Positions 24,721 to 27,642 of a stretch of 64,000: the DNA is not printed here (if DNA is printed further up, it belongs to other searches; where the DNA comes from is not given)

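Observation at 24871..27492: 873-aa, 12-haem, tail-anchored cytochrome with large haem-free inserts that I cannot place in a named family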

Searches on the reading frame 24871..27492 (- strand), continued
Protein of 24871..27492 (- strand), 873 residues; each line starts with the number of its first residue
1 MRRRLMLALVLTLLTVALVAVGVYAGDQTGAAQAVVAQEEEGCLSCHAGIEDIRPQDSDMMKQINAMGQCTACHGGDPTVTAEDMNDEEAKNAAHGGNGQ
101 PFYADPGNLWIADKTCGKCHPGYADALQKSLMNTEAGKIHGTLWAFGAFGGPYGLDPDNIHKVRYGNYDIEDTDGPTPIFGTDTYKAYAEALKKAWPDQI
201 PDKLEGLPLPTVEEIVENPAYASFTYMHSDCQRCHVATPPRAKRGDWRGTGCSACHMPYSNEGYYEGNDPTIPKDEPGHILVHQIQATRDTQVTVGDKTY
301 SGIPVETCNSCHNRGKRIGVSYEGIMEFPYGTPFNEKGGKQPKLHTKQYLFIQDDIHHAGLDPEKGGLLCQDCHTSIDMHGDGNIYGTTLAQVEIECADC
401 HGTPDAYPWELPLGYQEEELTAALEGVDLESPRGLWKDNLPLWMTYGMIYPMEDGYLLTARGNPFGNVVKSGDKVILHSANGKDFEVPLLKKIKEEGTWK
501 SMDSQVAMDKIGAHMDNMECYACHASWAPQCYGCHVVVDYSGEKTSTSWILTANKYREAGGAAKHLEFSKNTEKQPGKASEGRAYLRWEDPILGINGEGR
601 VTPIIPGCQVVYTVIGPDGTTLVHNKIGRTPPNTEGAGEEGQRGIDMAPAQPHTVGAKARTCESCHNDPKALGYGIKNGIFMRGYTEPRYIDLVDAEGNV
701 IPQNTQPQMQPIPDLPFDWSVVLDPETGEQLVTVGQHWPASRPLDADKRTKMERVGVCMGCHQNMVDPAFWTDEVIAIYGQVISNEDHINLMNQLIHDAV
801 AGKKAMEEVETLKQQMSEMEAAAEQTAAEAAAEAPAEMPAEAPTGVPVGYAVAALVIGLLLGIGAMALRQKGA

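Call 12: find_encoding_contigs(protein=P0026, flank=10000, max_places=1)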
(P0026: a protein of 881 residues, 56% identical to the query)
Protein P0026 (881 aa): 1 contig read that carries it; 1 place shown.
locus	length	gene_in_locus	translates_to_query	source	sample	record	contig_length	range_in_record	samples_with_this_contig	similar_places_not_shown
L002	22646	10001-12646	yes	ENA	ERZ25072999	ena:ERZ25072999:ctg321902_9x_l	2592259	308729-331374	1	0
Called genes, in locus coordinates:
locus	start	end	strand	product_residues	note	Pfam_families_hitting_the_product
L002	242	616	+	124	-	-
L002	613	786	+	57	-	-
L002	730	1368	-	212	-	PF14706:Tnp_DNA_bind, PF01609:DDE_Tnp_1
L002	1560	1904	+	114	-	PF01053:Cys_Met_Meta_PP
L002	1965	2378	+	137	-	PF03171:2OG-FeII_Oxy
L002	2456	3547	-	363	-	PF02547:Queuosine_synth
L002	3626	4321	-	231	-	PF00106:adh_short, PF08659:KR (weak), PF13561:adh_short_C2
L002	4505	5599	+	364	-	PF01594:AI-2E_transport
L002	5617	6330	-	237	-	PF00557:Peptidase_M24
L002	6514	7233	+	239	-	PF00027:cNMP_binding, PF13545:HTH_Crp_2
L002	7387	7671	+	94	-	PF08984:DUF1858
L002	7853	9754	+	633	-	PF13442:Cytochrome_CBB3, PF02239:Cytochrom_D1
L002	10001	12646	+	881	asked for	PF22113:Mtrc-MtrF_II-IV_dom (faint), PF14522:Cytochrome_C7 (faint), PF14537:Cytochrom_c3_2 (faint)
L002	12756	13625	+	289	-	-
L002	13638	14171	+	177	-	PF02085:Cytochrom_CIII (faint), PF14537:Cytochrom_c3_2 (weak), PF14522:Cytochrome_C7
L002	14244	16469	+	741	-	PF04879:Molybdop_Fe4S4, PF00384:Molybdopterin, PF01568:Molydop_binding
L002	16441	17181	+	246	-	PF12797:Fer4_2 (weak), PF12837:Fer4_6 (faint), PF13237:Fer4_10 (faint), PF12838:Fer4_7 (weak), PF13183:Fer4_8 (faint), PF13187:Fer4_9 (faint), PF13247:Fer4_11 (weak)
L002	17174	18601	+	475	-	PF03916:NrfD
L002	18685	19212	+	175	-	PF11821:ActD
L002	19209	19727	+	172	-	PF13442:Cytochrome_CBB3, PF00034:Cytochrom_C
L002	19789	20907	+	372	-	PF00034:Cytochrom_C, PF02167:Cytochrom_C1 (faint), PF13442:Cytochrome_CBB3, PF00034:Cytochrom_C (weak), PF13442:Cytochrome_CBB3, PF00034:Cytochrom_C (weak), PF13442:Cytochrome_CBB3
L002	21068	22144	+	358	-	-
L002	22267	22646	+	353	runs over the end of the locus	PF02628:COX15-CtaA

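Call 13: find_encoding_contigs(protein=P0096, flank=10000, max_places=1)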
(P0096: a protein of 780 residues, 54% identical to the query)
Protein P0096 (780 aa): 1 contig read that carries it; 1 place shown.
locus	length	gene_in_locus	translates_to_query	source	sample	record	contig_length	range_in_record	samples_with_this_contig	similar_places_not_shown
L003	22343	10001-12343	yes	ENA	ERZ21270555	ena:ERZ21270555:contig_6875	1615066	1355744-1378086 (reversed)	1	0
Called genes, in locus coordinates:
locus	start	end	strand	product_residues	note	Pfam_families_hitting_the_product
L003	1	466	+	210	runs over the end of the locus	-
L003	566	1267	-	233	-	PF08279:HTH_11, PF19187:HTH_PafC (faint), PF13280:WYL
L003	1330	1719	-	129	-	PF00903:Glyoxalase, PF22677:Ble-like_N (faint)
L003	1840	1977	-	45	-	-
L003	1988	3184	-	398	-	PF25989:YknX_C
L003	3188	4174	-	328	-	PF02687:FtsX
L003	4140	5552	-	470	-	PF12704:MacB_PCD, PF02687:FtsX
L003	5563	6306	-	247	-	PF00005:ABC_tran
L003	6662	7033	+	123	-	PF10861:DUF2784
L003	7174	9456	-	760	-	PF01839:FG-GAP (faint), PF13517:FG-GAP_3, PF07593:UnbV_ASPIC, PF13620:CarboxypepD_reg (weak)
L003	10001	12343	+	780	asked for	PF02085:Cytochrom_CIII (faint), PF14522:Cytochrome_C7 (faint), PF14537:Cytochrom_c3_2 (faint), PF22113:Mtrc-MtrF_II-IV_dom (weak)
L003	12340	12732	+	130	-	PF18602:Rap1a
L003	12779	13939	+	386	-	PF16930:Porin_5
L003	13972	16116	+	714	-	PF13500:AAA_26, PF07085:DRTGG, PF01515:PTA_PTB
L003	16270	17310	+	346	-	PF00871:Acetate_kinase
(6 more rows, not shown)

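Call 14: find_encoding_contigs(protein=P0092, flank=10000, max_places=1)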
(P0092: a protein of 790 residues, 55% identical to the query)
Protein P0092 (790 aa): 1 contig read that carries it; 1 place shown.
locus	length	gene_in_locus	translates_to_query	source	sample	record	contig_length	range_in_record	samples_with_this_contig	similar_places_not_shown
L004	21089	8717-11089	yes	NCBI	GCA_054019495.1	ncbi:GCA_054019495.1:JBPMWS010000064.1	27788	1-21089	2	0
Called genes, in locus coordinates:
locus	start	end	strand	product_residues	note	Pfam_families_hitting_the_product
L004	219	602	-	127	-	-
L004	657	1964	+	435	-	PF00579:tRNA-synt_1b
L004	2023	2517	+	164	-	-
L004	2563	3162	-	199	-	-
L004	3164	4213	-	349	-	PF23914:TPR_CcmH_CycH, PF13431:TPR_17 (faint), PF13432:TPR_16 (faint), PF00515:TPR_1 (faint), PF07719:TPR_2 (faint), PF13181:TPR_8 (faint), PF14559:TPR_19, PF13442:Cytochrome_CBB3, +3 more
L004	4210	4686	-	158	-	PF03918:CcmH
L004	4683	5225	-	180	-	PF00578:AhpC-TSA, PF08534:Redoxin, PF00085:Thioredoxin (weak)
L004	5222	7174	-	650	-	PF01578:Cytochrom_C_asm, PF16327:CcmF_C, PF05140:ResB (faint)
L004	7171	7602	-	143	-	PF03100:CcmE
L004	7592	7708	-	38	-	-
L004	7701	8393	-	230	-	PF01578:Cytochrom_C_asm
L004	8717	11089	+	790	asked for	PF02085:Cytochrom_CIII (faint), PF13435:Cytochrome_C554 (faint), PF14522:Cytochrome_C7 (faint), PF14537:Cytochrom_c3_2 (faint), PF22113:Mtrc-MtrF_II-IV_dom (faint)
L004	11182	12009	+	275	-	PF13429:TPR_15 (weak), PF13371:TPR_9 (weak), PF13432:TPR_16 (weak), PF13424:TPR_12, PF13371:TPR_9, PF13414:TPR_11 (weak), PF13432:TPR_16, PF00515:TPR_1 (weak), +7 more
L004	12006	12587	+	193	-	-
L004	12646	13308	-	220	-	PF03379:CcmB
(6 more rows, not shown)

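Call 22: find_encoding_contigs(protein=P0114, flank=10000, max_places=1)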
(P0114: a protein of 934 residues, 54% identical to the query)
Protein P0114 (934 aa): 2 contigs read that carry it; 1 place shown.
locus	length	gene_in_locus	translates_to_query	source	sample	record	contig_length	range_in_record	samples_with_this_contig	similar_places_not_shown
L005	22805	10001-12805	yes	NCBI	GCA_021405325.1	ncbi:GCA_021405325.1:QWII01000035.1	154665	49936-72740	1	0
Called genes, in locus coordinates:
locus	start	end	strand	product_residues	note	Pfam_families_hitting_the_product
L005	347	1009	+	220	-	-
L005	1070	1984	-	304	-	PF11392:AllH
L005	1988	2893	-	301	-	PF00781:DAGK_cat, PF19279:YegS_C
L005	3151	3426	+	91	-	-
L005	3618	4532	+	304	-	PF09754:PAC2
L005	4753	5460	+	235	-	-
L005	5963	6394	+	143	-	-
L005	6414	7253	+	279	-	PF05721:PhyH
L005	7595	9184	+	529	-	PF00672:HAMP, PF00989:PAS (weak), PF13188:PAS_8 (weak), PF08448:PAS_4, PF13426:PAS_9, PF00512:HisKA, PF02518:HATPase_c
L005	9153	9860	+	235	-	PF00072:Response_reg, PF00486:Trans_reg_C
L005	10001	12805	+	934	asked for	PF22113:Mtrc-MtrF_II-IV_dom (faint), PF11845:Tll0287-like (faint), PF14522:Cytochrome_C7 (weak), PF14537:Cytochrom_c3_2 (faint)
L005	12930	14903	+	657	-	PF13183:Fer4_8 (faint), PF13237:Fer4_10 (faint), PF14691:Fer4_20, PF07992:Pyr_redox_2, PF01266:DAO (weak), PF13450:NAD_binding_8 (weak), PF12838:Fer4_7, PF00037:Fer4 (weak), +2 more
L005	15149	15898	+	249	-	PF00033:Cytochrome_B, PF13631:Cytochrom_B_N_2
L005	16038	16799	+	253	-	-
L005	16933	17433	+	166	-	PF00355:Rieske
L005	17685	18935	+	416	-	PF14495:Cytochrom_C550 (faint), PF00034:Cytochrom_C (weak), PF13442:Cytochrome_CBB3, PF00034:Cytochrom_C, PF13442:Cytochrome_CBB3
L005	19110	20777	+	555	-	PF13442:Cytochrome_CBB3, PF02239:Cytochrom_D1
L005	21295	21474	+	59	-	-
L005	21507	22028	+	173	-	-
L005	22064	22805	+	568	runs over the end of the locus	PF00115:COX1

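Call 23: find_encoding_contigs(protein=P0118, flank=10000, max_places=2)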
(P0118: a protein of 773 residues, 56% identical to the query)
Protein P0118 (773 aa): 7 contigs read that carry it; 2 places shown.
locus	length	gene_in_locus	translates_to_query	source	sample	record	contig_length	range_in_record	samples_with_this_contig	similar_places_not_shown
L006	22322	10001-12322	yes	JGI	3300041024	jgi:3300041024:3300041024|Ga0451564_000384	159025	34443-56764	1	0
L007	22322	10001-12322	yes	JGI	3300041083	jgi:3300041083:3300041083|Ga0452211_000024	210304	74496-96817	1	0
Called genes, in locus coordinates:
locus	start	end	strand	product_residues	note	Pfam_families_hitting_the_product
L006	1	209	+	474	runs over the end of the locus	PF12801:Fer4_5, PF12838:Fer4_7 (faint), PF13187:Fer4_9 (faint), PF13484:Fer4_16 (faint), PF13534:Fer4_17 (faint), PF13183:Fer4_8 (faint), PF13746:Fer4_18, PF11614:FixG_C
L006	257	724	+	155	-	PF05751:FixH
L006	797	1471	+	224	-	PF02683:DsbD_TM (faint), PF13386:DsbD_2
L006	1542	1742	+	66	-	PF10981:DUF2788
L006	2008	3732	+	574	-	PF01558:POR, PF01855:POR_N, PF02780:Transketolase_C (faint), PF17147:PFOR_II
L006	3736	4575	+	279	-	PF02775:TPP_enzyme_C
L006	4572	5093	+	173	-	PF13668:Ferritin_2 (faint), PF02915:Rubrerythrin (weak)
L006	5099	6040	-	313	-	PF01040:UbiA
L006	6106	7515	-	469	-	PF04055:Radical_SAM, PF06969:HemN_C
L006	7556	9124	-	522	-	PF01636:APH (weak), PF06414:Zeta_toxin, PF13671:AAA_33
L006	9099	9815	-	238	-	PF00027:cNMP_binding, PF13545:HTH_Crp_2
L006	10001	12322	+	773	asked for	PF02085:Cytochrom_CIII (faint), PF14522:Cytochrome_C7 (faint), PF14537:Cytochrom_c3_2 (faint), PF22113:Mtrc-MtrF_II-IV_dom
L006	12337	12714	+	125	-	PF18602:Rap1a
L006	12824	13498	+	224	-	PF01891:CbiM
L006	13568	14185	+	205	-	PF12766:Pyridox_oxase_2, PF01243:PNPOx_N, PF16242:Pyrid_ox_like (weak), PF10590:PNP_phzG_C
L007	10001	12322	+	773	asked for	PF02085:Cytochrom_CIII (faint), PF14522:Cytochrome_C7 (faint), PF14537:Cytochrom_c3_2 (faint), PF22113:Mtrc-MtrF_II-IV_dom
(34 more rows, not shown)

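Call 28: find_related_loci(query=A1, collection=genome_contigs, flank=8000)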
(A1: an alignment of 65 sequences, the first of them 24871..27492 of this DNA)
Query A1 (873 aa) in genome_contigs; peptide patterns used: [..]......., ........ (x = any residue, [..] = any of these).
600 stretches matched a pattern (row limit reached: there are more); 563 encode a relative of the query (tblastn E <= 1e-3); the best 80 are kept; 80 distinct loci.
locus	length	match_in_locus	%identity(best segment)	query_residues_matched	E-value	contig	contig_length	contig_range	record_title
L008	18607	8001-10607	73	3-871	0e+0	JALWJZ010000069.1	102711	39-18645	MAG: Anaerolineales bacterium isolate M17_metabat1_scaf2bin.129 M17_NODE_46_length_102711_cov_5.152051, whole genome sho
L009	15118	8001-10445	63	40-871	0e+0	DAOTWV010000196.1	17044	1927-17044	MAG TPA_asm: Anaerolineales bacterium isolate H16_173 k91_738499, whole genome shotgun sequence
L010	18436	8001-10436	61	4-846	0e+0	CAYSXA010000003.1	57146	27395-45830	MAG TPA_asm: uncultured Anaerolineaceae bacterium isolate binchicken_co64_138 genome assembly, contig: NODE_274_length_5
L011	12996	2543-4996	60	1-833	0e+0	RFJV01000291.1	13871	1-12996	MAG: Chloroflexi bacterium isolate J111 k99_261876, whole genome shotgun sequence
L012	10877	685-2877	64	39-801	0e+0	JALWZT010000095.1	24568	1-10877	MAG: Anaerolineae bacterium isolate T2_metabat1_scaf2bin.155 T2_NODE_1601_length_24568_cov_13.898940, whole genome shotg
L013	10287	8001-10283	64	31-819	0e+0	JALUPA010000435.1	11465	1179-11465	MAG: Ardenticatenaceae bacterium isolate S146_maxbin2_scaf2bin.202 S146_NODE_3287_length_11465_cov_3.737873, whole genom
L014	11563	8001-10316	62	3-803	0e+0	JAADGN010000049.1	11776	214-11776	MAG: Chloroflexota bacterium isolate M_MetaBat.120 contig-127_9193, whole genome shotgun sequence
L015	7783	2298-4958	54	1-871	0e+0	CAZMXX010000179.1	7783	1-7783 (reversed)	MAG TPA_asm: uncultured Anaerolineaceae bacterium isolate binchicken_co64_106 genome assembly, contig: NODE_6647_length_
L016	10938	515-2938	58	1-830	0e+0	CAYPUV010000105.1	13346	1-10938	MAG TPA_asm: uncultured Anaerolineaceae bacterium isolate binchicken_co64_42 genome assembly, contig: NODE_3422_length_1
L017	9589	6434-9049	92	1-873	0e+0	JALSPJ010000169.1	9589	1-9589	MAG: Anaerolineales bacterium isolate 356-284_metabat2_scaf2bin.041 356-284_scaffold_4399_c1, whole genome shotgun seque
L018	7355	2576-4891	59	1-797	0e+0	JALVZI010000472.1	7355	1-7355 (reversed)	MAG: Anaerolineae bacterium isolate T10_metabat1_scaf2bin.004 T10_NODE_5537_length_7355_cov_5.446043, whole genome shotg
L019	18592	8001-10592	60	3-871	0e+0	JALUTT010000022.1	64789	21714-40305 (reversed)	MAG: Anaerolineae bacterium isolate 128-326_maxbin2_scaf2bin.035 128-326_scaffold_141_c1, whole genome shotgun sequence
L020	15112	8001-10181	62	39-801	0e+0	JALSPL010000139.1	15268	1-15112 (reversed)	MAG: Anaerolineae bacterium isolate 356-284_metabat2_scaf2bin.051 356-284_scaffold_1891_c1, whole genome shotgun sequenc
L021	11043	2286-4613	60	1-800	0e+0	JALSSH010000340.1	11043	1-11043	MAG: Ardenticatenia bacterium isolate 356-308_metabat2_scaf2bin.043 356-308_scaffold_3903_c1, whole genome shotgun seque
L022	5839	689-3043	59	4-800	0e+0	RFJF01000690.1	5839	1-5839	MAG: Chloroflexi bacterium isolate J095 k99_1175303, whole genome shotgun sequence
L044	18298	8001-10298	54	33-818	0e+0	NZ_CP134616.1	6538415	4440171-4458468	MAG: Roseibium sp. isolate RCC3390-4c chromosome, complete genome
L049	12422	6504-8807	54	39-811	0e+0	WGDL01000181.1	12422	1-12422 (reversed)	MAG: Oceanithermus sp. isolate S145_36 k151_257828, whole genome shotgun sequence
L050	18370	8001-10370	54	1-796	0e+0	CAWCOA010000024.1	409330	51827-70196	MAG: uncultured Gammaproteobacteria bacterium isolate MFD03804.bin.1.37 genome assembly, contig: contig_47486, whole gen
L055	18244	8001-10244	56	40-805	0e+0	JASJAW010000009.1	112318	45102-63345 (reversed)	MAG: Dinoroseobacter sp. isolate MO_035.B25 MO_035.c_60, whole genome shotgun sequence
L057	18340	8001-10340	52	1-797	0e+0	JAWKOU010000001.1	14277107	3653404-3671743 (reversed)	MAG: Caldilineaceae bacterium isolate BC1.69 BC1.69.fa-1, whole genome shotgun sequence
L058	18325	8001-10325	54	3-796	0e+0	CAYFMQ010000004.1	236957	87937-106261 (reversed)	MAG TPA_asm: uncultured Thalassospiraceae bacterium isolate ERP019367_co1_8 genome assembly, contig: NODE_65_length_2369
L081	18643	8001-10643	56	1-871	0e+0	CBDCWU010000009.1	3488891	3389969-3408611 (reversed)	MAG: Candidatus Promineifilaceae bacterium isolate 3a3e19e2-5470-4693-b67a-557dfc69874c genome assembly, contig: contig_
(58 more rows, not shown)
